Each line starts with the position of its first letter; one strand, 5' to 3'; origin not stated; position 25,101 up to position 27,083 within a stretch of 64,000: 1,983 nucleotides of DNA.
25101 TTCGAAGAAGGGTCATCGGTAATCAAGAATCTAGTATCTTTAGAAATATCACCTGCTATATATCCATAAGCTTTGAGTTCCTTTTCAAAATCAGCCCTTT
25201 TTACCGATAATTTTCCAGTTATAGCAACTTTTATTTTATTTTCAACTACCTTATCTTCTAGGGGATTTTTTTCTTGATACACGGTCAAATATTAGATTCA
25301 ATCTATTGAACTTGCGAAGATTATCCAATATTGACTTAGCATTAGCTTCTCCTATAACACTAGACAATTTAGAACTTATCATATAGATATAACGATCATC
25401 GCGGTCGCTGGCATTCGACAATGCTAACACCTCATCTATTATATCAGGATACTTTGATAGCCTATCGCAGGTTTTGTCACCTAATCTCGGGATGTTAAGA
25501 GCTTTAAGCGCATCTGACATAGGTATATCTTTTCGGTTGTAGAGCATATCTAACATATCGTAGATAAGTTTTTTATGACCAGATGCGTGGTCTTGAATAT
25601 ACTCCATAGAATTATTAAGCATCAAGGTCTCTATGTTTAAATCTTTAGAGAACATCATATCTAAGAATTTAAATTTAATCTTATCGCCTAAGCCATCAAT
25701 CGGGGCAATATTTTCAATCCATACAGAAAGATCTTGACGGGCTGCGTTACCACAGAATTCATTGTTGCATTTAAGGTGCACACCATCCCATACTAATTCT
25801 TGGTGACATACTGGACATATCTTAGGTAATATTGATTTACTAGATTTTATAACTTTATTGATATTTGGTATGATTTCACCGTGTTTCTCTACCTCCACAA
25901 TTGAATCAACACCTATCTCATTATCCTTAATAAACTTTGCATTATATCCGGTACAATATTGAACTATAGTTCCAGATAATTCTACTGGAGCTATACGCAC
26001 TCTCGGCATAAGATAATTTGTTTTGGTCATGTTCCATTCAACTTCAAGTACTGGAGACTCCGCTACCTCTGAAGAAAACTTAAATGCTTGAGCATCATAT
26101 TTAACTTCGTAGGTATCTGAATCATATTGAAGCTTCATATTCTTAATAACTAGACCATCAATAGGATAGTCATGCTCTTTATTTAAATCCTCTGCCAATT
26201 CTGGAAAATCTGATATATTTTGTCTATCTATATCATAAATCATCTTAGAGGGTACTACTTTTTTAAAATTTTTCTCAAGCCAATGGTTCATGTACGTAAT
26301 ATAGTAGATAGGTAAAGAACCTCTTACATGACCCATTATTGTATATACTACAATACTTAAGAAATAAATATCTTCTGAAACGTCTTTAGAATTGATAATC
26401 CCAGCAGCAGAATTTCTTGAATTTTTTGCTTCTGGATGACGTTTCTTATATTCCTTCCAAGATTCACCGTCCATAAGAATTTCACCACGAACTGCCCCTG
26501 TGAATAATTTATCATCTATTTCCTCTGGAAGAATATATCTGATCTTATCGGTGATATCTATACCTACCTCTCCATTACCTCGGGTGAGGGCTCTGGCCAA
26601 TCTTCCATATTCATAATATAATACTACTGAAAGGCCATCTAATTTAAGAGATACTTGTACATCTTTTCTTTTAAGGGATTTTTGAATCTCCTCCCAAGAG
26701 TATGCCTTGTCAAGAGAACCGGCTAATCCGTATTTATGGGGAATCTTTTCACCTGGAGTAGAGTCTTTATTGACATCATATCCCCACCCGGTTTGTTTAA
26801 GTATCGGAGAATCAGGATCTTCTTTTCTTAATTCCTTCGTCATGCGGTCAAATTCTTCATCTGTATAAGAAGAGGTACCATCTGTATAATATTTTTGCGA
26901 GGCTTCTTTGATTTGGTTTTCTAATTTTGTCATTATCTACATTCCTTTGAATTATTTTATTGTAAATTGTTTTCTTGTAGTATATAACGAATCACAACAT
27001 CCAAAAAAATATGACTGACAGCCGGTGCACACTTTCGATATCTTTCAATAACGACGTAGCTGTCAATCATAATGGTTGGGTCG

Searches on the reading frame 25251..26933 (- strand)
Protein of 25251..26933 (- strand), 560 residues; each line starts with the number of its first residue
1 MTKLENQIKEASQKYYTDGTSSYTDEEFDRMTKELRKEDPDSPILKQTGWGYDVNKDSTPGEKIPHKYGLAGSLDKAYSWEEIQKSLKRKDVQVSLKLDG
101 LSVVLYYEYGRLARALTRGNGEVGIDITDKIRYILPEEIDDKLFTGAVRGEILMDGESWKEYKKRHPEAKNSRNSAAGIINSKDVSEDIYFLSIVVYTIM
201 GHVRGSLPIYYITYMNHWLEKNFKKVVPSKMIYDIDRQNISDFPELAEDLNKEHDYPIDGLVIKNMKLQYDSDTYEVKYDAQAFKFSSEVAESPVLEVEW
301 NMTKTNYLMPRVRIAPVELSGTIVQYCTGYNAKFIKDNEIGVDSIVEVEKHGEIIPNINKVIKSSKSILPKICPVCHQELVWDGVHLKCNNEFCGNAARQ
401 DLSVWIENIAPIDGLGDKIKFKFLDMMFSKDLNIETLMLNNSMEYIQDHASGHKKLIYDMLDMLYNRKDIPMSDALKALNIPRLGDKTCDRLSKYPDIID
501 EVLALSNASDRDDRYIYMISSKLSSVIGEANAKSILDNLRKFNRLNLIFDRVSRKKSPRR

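Call 14: find_related_loci(query=window:25251-26933:-, collection=viral_contigs, flank=8000)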
Query window:25251-26933:- (560 aa) in viral_contigs; peptide patterns used: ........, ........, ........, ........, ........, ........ (x = any residue, [..] = any of these).
No stretch of DNA in the collection matches any of the patterns.

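Call 15: search_dna_similar(query=window:25251-26933:-, collection=phages, mode=protein, max_rows=25)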
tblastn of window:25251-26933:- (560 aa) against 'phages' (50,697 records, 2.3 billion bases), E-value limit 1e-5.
Records with a match: 926; places in all: 927; records where one place covers at least 80% of the query: 121.
Best place of each record, by identity: <60% 926.
By first word of the organism name: Salmonella 267; Escherichia 134; Klebsiella 88; Vibrio 72; Erwinia 56; Pseudomonas 44; Bacteriophage 42; Aeromonas 29; Ralstonia 16; Rhizobium 15; and 48 more.
By host as written in the record: - 111; Erwinia amylovora 47; Escherichia coli 44; Salmonella enterica subsp. enterica serovar Enteritidis PT1 39; Vibrio harveyi BAA-1116 30; Klebsiella pneumoniae 28; Salmonella sp. 25; Salmonella enterica 22; and 252 more.
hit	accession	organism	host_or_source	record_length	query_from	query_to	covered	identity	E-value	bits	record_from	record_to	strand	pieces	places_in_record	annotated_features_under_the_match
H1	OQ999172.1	Listeria phage LIS04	Listeria innocua ATCC 51742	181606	1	558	100%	32.7%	5e-70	251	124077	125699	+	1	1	NAD-dependent DNA ligase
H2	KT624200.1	Bacillus phage SP-15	Bacillus subtilis W-23-S(r); Bacillus ...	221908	4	492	87%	33.6%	1e-72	258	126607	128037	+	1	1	DNA ligase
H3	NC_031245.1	Bacillus phage SP-15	Bacillus subtilis W-23-S(r); Bacillus ...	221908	4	492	87%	33.6%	1e-72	258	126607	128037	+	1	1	NAD-dependent DNA ligase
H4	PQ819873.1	Streptococcus phage vB_SagM-GXN1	Streptococcus agalactiae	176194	1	495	88%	32.4%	5e-59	218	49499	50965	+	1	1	NAD-dependent DNA ligase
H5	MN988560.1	Rhizobium phage RHph_TM21B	R. phaseoli INC 1-2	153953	4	555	99%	28.2%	3e-35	147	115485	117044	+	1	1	NAD-dependent DNA ligase protein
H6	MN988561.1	Rhizobium phage RHph_TM61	R. etli NXC12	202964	4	555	99%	28.2%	3e-35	147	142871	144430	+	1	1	NAD-dependent DNA ligase protein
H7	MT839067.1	Bacteriophage sp.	human fecal samples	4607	3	545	97%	27.0%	5e-30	131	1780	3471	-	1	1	record has no annotation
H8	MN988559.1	Rhizobium phage RHph_TM39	R. phaseoli S20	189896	40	555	92%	28.1%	2e-29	130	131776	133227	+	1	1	NAD-dependent DNA ligase protein | hypothetical protein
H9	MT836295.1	Bacteriophage sp.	human fecal samples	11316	8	554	98%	26.4%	2e-31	135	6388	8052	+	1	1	record has no annotation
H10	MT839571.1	Bacteriophage sp.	human fecal samples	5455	3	527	94%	27.5%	2e-33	142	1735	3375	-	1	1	record has no annotation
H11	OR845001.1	Staphylococcus phage SA 1306 Kay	Staphylococcus aureus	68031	1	508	91%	27.8%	4e-30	132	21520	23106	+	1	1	record has no annotation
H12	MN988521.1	Rhizobium phage RHph_TM30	Rhizobium sp. N941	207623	4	488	87%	29.1%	6e-36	149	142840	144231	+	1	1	NAD-dependent DNA ligase protein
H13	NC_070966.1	Rhizobium phage RHph_TM30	Rhizobium sp. N941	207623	4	488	87%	29.1%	6e-36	149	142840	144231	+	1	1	NAD-dependent DNA ligase protein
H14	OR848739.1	Listeria phage LM 4-14-1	Listeria monocytogenes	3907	3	495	88%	28.6%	4e-31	134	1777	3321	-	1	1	record has no annotation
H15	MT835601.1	Bacteriophage sp.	human fecal samples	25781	3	545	97%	25.7%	3e-21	104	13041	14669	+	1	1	record has no annotation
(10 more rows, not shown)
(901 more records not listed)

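Call 17: find_homologous_proteins(query=window:25251-26933:-, max_evalue=1e-30)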
Query window:25251-26933:- (560 aa): 959 proteins with E <= 1e-30 among 8000 candidates; the best 120 are listed.
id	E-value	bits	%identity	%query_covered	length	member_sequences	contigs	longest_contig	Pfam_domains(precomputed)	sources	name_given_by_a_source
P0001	0.0e+0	1271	100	100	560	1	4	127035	PF03120.23,PF01653.24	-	-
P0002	1.3e-174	600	51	99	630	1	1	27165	PF03120.23,PF01653.24,PF00533.34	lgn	-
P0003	1.7e-167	576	50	99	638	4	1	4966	PF03120.23,PF01653.24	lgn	-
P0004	6.6e-166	571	49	99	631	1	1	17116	PF03120.23,PF01653.24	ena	-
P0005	1.4e-165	570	48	99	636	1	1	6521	PF03120.23,PF01653.24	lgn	-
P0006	3.0e-165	569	50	98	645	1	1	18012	PF03120.23,PF01653.24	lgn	-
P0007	3.1e-163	562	48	99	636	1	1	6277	PF03120.23,PF01653.24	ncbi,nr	ncbi:MAG: hypothetical protein NC320_12845 [Clostridium sp.]|nr:hypothetical protein [Clostridium sp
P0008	7.0e-163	561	49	99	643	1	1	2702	PF03120.23,PF01653.24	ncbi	-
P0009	3.0e-162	559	49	98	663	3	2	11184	PF03120.23,PF01653.24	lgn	-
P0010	2.5e-161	556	50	99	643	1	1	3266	PF03120.23,PF01653.24,PF22745.3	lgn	-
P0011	5.7e-161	555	49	98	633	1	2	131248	PF03120.23,PF01653.24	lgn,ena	-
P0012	6.8e-161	555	48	99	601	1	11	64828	PF03120.23,PF01653.24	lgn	-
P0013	1.2e-160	554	48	99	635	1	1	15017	PF03120.23,PF01653.24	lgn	-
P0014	1.3e-160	554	48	99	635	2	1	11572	PF03120.23,PF01653.24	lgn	-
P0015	3.3e-160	552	48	99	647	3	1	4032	PF03120.23,PF01653.24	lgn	-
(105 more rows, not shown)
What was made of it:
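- Closest known: ROOL RNA. Same: The present phage's nearest ligase relatives include proteins from Clostridium and Lachnospiraceae MAGs (call 17), a similar ecological setting to ROOL's by my own assessment.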

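Call 18: find_encoding_contigs(protein=P0001, flank=6000, max_places=6)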
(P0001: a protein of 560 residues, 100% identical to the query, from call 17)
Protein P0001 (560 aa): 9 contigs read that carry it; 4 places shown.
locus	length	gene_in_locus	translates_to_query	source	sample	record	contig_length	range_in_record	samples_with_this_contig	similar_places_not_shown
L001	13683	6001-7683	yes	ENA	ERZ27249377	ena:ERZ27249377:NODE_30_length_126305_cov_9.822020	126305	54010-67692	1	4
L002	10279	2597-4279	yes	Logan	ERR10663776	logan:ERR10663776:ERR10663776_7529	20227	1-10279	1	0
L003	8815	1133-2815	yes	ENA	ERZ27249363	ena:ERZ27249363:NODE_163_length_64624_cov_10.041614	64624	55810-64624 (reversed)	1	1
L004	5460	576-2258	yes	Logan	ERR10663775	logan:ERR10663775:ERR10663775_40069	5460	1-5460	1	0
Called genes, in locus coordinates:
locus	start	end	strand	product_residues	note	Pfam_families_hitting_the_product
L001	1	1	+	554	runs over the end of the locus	PF00580:UvrD-helicase, PF13245:AAA_19, PF01443:Viral_helicase1 (faint), PF13361:UvrD_C, PF13538:UvrD_C_2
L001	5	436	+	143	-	-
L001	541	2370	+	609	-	PF02463:SMC_N, PF13175:AAA_15 (faint), PF13476:AAA_23, PF13514:AAA_27 (weak), PF13555:AAA_29 (weak), PF13304:AAA_21 (faint)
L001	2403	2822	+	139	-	-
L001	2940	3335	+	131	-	-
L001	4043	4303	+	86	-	-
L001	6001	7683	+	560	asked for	PF01653:DNA_ligase_aden, PF03120:OB_DNA_ligase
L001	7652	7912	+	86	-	-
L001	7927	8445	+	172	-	PF05063:MT-A70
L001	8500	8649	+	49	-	-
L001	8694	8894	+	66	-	-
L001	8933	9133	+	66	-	-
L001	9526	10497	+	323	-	PF02511:Thy1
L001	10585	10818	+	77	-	-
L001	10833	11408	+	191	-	-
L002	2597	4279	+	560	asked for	PF01653:DNA_ligase_aden, PF03120:OB_DNA_ligase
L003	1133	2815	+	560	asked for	PF01653:DNA_ligase_aden, PF03120:OB_DNA_ligase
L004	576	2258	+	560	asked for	PF01653:DNA_ligase_aden, PF03120:OB_DNA_ligase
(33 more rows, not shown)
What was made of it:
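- The neighbouring genes are replication and repair genes (call 18).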

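Call 19: find_encoding_contigs(protein=P0002, flank=6000, max_places=3)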
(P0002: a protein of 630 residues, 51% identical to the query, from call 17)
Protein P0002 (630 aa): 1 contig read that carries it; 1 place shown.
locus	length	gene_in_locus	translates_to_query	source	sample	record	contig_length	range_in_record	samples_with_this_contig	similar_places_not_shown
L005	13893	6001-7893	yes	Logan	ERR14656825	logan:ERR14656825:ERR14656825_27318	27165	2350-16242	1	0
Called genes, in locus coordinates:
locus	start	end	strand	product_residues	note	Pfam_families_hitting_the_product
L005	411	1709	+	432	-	-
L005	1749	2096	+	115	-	-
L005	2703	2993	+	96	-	-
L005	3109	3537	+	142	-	-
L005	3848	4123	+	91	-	-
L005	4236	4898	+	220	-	-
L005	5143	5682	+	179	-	PF25189:Tad8, PF00684:DnaJ_CXXCXGXG (weak)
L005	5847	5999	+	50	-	-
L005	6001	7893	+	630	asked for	PF01653:DNA_ligase_aden, PF03120:OB_DNA_ligase, PF00533:BRCT (faint)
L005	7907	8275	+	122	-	PF13518:HTH_28 (faint), PF03118:RNA_pol_A_CTD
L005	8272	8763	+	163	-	-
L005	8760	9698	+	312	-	PF02511:Thy1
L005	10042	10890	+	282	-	-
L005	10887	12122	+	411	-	-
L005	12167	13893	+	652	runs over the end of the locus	-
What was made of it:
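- Islands of relatives hold many small ORFs (calls 18, 19).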

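Call 27: find_related_loci(query=A1, collection=viral_contigs, flank=10000)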
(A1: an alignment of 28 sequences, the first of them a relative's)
Query A1 (560 aa) in viral_contigs; peptide patterns used: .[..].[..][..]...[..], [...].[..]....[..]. (x = any residue, [..] = any of these).
135 stretches matched a pattern; 112 encode a relative of the query (tblastn E <= 1e-3); the best 80 are kept; 80 distinct loci.
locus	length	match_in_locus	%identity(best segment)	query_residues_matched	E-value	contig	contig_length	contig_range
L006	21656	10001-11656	48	1-548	2e-161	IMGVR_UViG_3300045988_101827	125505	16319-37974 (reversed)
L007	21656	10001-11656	48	1-548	4e-161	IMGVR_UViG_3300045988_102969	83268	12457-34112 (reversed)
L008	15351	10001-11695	47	1-552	2e-160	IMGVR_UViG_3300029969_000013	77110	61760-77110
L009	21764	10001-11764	45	2-552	2e-157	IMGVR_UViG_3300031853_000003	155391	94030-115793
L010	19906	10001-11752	45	1-552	8e-156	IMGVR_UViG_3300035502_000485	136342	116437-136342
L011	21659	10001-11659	46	4-552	7e-154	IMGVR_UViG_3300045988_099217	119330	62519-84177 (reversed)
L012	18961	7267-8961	45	1-552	1e-152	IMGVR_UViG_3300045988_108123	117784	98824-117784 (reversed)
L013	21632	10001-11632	46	4-552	9e-152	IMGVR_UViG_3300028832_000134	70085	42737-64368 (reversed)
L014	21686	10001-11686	46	1-553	2e-142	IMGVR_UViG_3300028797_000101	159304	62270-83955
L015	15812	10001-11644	45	1-552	5e-142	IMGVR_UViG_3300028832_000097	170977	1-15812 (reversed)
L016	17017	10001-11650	44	1-553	4e-141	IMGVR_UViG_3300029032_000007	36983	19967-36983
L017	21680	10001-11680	41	1-552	2e-136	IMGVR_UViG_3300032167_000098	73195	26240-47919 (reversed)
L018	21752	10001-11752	43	1-554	4e-136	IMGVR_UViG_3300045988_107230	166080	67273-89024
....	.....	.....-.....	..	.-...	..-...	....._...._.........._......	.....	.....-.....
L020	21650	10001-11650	43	4-551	4e-131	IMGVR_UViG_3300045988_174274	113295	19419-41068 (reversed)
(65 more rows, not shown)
